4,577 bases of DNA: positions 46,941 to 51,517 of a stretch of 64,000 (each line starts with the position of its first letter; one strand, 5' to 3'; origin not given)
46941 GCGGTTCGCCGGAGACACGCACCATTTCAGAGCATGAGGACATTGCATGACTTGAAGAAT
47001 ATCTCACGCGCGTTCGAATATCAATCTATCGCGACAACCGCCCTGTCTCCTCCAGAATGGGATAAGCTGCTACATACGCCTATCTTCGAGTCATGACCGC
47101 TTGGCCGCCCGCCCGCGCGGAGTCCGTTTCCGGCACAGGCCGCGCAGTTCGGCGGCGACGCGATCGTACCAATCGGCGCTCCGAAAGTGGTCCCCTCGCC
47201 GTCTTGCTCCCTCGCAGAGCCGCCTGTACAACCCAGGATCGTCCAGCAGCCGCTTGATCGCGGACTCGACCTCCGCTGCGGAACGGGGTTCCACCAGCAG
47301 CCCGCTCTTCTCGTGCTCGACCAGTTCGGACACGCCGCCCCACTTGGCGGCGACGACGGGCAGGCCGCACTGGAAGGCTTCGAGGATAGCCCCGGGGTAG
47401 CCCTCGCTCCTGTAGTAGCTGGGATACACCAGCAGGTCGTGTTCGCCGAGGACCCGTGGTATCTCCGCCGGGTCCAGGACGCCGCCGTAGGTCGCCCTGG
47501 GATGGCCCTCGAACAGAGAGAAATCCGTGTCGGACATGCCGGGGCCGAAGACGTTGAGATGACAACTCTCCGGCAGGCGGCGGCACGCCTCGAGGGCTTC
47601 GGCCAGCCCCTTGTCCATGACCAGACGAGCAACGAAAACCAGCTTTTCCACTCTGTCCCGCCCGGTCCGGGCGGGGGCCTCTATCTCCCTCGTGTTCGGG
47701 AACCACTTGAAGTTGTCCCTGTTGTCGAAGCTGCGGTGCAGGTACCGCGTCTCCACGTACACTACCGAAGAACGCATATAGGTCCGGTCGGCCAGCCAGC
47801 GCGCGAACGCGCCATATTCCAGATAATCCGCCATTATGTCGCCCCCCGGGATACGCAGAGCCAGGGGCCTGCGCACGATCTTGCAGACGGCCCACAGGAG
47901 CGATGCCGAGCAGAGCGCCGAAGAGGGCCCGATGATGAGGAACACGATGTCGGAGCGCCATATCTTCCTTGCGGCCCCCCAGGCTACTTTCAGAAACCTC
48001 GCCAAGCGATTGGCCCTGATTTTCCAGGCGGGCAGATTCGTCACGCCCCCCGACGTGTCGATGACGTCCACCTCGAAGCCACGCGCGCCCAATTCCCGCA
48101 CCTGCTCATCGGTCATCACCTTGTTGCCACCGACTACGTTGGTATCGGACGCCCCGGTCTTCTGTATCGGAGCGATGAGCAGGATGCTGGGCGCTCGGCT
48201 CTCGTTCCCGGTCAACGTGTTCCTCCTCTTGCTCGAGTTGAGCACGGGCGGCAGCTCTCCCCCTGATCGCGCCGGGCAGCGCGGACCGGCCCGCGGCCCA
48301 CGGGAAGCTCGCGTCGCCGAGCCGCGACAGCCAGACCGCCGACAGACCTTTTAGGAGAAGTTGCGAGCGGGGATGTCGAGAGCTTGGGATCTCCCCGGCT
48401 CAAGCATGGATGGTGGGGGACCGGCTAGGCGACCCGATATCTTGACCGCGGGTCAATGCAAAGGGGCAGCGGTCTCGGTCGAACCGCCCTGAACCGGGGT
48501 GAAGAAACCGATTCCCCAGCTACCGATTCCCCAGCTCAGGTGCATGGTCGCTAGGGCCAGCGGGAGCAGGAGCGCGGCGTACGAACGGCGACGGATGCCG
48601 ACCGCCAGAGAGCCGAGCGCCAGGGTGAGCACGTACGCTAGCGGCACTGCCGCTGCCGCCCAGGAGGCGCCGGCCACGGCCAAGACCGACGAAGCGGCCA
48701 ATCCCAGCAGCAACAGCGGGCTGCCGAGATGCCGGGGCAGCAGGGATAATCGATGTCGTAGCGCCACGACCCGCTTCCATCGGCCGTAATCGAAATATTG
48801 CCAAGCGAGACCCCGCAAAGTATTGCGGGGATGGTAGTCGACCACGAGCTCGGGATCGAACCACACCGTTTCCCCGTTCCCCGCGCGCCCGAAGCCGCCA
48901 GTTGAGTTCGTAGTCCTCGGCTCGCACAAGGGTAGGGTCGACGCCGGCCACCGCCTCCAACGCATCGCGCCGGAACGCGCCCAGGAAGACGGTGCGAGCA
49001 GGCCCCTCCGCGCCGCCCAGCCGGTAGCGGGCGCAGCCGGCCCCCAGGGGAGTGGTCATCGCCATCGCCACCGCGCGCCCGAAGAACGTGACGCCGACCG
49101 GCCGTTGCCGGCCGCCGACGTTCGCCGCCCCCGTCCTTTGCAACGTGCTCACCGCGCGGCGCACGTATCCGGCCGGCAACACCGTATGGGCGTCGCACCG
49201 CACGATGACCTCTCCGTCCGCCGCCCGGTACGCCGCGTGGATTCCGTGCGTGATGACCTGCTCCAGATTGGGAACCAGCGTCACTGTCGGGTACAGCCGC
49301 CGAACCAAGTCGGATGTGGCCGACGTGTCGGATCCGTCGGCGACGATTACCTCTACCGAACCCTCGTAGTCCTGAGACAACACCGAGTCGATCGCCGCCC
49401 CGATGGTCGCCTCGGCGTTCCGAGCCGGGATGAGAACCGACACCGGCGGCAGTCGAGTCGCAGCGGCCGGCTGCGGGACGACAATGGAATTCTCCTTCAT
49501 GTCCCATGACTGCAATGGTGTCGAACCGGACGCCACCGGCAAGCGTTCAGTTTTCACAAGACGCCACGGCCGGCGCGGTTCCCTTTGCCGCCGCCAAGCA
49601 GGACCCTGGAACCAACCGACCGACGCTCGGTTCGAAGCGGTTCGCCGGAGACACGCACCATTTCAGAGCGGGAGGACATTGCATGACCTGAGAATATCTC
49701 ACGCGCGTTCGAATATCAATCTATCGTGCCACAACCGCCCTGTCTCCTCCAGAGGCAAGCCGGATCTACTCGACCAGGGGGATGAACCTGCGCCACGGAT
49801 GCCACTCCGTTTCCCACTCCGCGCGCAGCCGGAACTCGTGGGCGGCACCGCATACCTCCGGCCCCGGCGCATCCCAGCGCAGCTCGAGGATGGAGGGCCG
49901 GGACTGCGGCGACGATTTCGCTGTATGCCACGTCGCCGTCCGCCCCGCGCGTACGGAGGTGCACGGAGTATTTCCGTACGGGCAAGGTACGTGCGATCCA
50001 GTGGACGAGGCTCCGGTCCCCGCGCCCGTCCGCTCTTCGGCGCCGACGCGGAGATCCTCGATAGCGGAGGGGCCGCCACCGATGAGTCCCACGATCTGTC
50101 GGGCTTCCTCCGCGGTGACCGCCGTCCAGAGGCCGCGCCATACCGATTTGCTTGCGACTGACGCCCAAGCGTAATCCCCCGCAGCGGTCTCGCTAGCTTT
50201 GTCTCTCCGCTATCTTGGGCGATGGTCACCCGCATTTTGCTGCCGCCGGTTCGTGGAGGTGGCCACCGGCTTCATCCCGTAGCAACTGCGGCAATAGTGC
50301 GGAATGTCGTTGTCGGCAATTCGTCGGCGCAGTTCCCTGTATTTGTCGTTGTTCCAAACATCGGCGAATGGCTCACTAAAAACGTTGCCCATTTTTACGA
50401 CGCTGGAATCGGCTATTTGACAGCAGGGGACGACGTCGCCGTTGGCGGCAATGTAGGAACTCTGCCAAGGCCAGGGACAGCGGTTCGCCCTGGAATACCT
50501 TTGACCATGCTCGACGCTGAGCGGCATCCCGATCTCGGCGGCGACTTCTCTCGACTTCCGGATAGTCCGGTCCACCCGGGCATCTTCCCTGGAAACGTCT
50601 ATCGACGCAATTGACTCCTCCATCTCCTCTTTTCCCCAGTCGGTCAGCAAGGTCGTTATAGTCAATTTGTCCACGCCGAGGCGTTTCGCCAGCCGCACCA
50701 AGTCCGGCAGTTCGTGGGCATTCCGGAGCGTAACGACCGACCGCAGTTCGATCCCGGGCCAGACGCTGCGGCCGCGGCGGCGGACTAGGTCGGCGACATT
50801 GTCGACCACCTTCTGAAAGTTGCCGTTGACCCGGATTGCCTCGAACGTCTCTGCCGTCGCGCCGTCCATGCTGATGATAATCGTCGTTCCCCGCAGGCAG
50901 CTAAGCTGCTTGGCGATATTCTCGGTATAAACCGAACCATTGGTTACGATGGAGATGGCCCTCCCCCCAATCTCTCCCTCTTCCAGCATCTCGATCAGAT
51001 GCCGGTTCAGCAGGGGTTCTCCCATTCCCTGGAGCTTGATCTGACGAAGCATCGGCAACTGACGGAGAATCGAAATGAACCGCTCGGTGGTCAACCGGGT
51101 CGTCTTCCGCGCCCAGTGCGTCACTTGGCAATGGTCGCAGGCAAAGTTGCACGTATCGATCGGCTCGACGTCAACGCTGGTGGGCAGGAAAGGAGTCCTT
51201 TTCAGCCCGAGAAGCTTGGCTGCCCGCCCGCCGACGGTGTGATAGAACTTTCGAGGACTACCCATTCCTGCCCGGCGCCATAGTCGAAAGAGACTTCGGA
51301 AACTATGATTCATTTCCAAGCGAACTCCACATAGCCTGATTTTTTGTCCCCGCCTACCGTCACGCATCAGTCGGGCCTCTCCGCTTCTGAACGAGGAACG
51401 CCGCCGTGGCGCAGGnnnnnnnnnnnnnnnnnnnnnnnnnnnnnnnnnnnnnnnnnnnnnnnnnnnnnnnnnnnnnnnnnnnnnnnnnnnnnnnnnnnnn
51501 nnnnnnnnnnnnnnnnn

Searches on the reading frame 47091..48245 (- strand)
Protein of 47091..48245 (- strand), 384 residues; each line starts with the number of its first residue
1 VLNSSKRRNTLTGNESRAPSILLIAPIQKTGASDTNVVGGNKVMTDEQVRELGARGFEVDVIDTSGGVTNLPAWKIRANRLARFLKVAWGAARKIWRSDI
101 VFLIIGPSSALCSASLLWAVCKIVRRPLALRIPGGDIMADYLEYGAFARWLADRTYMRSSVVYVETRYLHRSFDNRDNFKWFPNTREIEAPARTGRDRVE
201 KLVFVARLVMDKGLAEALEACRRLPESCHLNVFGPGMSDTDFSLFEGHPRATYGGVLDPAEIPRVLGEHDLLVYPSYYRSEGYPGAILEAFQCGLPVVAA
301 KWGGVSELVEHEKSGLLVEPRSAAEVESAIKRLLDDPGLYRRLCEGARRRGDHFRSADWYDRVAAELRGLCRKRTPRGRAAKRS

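Call 4: search_protein_families(library=pfam, proteins=[window:47091-48245:-])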
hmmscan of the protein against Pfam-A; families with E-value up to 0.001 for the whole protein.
window:47091-48245:- (384 aa): 4 families
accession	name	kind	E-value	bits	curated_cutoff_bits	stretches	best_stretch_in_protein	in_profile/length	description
PF00534.26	Glycos_transf_1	-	7.2e-25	87.9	26.4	1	197-349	13-171/172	Glycosyl transferases group 1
PF13692.12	Glyco_trans_1_4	-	2.4e-24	86.6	27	1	201-336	3-142/142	Glycosyl transferases group 1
PF13524.12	Glyco_trans_1_2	-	3.1e-09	37.4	25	1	217-350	5-128/144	Glycosyl transferase-like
PF20706.3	GT4-conflict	-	1.3e-05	24.9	26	1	258-336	271-357/385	Family 4 Glycosyltransferase in conflict systems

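Call 16: search_protein_families(library=ncbifam, proteins=[window:47091-48245:-], max_evalue=0.00001)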
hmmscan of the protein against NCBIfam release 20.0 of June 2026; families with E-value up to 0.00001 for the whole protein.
window:47091-48245:- (384 aa): 18 families
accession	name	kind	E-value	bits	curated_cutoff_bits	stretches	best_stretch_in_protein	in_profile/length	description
NF047684.1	TeichurnBiosyTuaC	equivalog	1.5e-18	66.9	550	1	202-336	222-354/391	teichuronic acid biosynthesis protein TuaC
NF041876.1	EPS_EpsE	equivalog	5.6e-18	65.3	400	1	255-350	282-375/389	exopolysaccharide biosynthesis GT4 family glycosyltransferase EpsE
TIGR03088.1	stp2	hypoth_equivalog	5e-17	62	409.05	1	260-351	264-353/374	TIGR03088 family PEP-CTERM/XrtA system glycosyltransferase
NF053787.1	GlcN_PG_synth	equivalog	1.2e-14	53.9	480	1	145-351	142-339/361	N-acetylglucosaminyl phosphatidylglycerol synthase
TIGR02149.1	glgA_Coryne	subfamily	6e-13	48.7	302.4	1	184-353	188-372/391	glycogen synthase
NF038229.1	Glyco4_Geo_Pelo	equivalog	9.6e-13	47.8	400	1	212-348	174-313/338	GPMC system family 4 glycosyltransferase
TIGR03449.1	mycothiol_MshA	equivalog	2.2e-12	46.6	462.5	1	265-355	300-388/406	D-inositol-3-phosphate glycosyltransferase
TIGR03999.1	thiol_BshA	equivalog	2.6e-12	46.4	273.7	1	261-359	265-362/375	N-acetyl-alpha-D-glucosaminyl L-malate synthase BshA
TIGR04005.1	wcaL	equivalog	8e-11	41.4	537.6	1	201-324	224-358/406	colanic acid biosynthesis glycosyltransferase WcaL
TIGR02470.1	sucr_synth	equivalog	3.4e-08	32.1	810.4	1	270-335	645-708/784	sucrose synthase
TIGR04047.1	MSMEG_0565_glyc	hypoth_equivalog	3.8e-08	32.8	259.85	1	253-339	261-344/373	MSMEG_0565 family glycosyltransferase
TIGR02472.1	sucr_P_syn_N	equivalog_domain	5.9e-08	32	576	1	284-346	354-416/439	sucrose-phosphate synthase, putative, glycosyltransferase domain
NF047880.1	glyco_SdgA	exception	2e-07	30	800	1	199-354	315-474/488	serine-aspartate repeat adhesin O-glycosyltransferase SdgA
TIGR04348.1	TIGR04348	equivalog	3.4e-07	29.6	300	1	196-357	134-298/310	selenoneine biosynthesis selenosugar synthase SenB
NF046085.1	XrtY_assoc_Gly1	equivalog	3.7e-07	29.3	400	1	193-336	203-349/387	XrtY-associated glycosyltransferase XYAG1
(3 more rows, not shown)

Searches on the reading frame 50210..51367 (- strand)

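Call 4: search_protein_families(library=pfam, proteins=[window:50210-51367:-])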
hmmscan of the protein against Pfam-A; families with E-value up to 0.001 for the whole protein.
window:50210-51367:- (385 aa): 2 families
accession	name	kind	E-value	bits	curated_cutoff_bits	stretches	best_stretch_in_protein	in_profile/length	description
PF13186.11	SPASM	-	1.9e-16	60.5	21.5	1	297-363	1-67/67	Iron-sulfur cluster-binding domain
PF04055.27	Radical_SAM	-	5.8e-15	56.3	29.5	1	68-200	2-142/166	Radical SAM superfamily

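Call 16: search_protein_families(library=ncbifam, proteins=[window:50210-51367:-], max_evalue=0.00001)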
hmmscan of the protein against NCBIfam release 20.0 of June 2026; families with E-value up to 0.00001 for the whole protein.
window:50210-51367:- (385 aa): 42 families (the best 25 are shown)
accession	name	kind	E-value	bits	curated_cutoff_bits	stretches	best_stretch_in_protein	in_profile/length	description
TIGR04317.1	W_rSAM_matur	equivalog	3.4e-34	118.5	380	1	66-362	7-313/349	tungsten cofactor oxidoreductase radical SAM maturase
NF033640.1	N_Twi_rSAM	subfamily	5.6e-29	101.4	170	2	59-237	107-307/398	twitch domain-containing radical SAM protein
TIGR04311.1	rSAM_Geo_metal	subfamily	3.6e-28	98.7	400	2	62-253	2-199/423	radical SAM/SPASM family putative metalloenzyme maturase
TIGR03962.1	mycofact_rSAM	equivalog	1.9e-24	86.5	265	1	68-363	17-304/339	mycofactocin radical SAM maturase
NF050035.1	rSAM_WgK_link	exception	8e-22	77.7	650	1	62-238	8-182/367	radical SAM/SPASM peptide maturase WgkB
TIGR04545.1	rSAM_ahbD_hemeb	equivalog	2.8e-21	76.3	500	1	71-382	8-328/339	heme b synthase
NF045574.1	sacti_mat_StsB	exception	1.8e-20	73.2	625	1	71-363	104-386/466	StsB family radical SAM/SPASM domain sactipeptide maturase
TIGR04250.1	SCM_rSAM_ScmE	equivalog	5.6e-20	71.5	400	1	62-226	2-164/358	SynChlorMet cassette radical SAM/SPASM protein ScmE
TIGR02109.1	PQQ_syn_pqqE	equivalog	2.8e-18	66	381.35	1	62-363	6-303/358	pyrroloquinoline quinone biosynthesis protein PqqE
TIGR04251.1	SCM_rSAM_ScmF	equivalog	6.2e-18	65.3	400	1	71-362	12-311/353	SynChlorMet cassette radical SAM/SPASM protein ScmF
TIGR04051.1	rSAM_NirJ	equivalog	9.2e-17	61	515.45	1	70-241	9-177/354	heme d1 biosynthesis radical SAM protein NirJ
TIGR04055.1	rSAM_NirJ2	equivalog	1.2e-15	57.9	500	1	71-365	8-303/326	putative heme d1 biosynthesis radical SAM protein NirJ2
TIGR02668.1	moaA_archaeal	equivalog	1.5e-14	53.7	325.25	1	71-259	18-206/303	GTP 3',8-cyclase MoaA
TIGR04347.1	pseudo_SAM_Halo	equivalog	2.6e-14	53.3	525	1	71-265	46-233/390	TIGR04347 family pseudo-SAM/SPASM protein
TIGR02666.1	moaA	equivalog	3.4e-14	52.6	284.05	1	71-257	18-210/336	GTP 3',8-cyclase MoaA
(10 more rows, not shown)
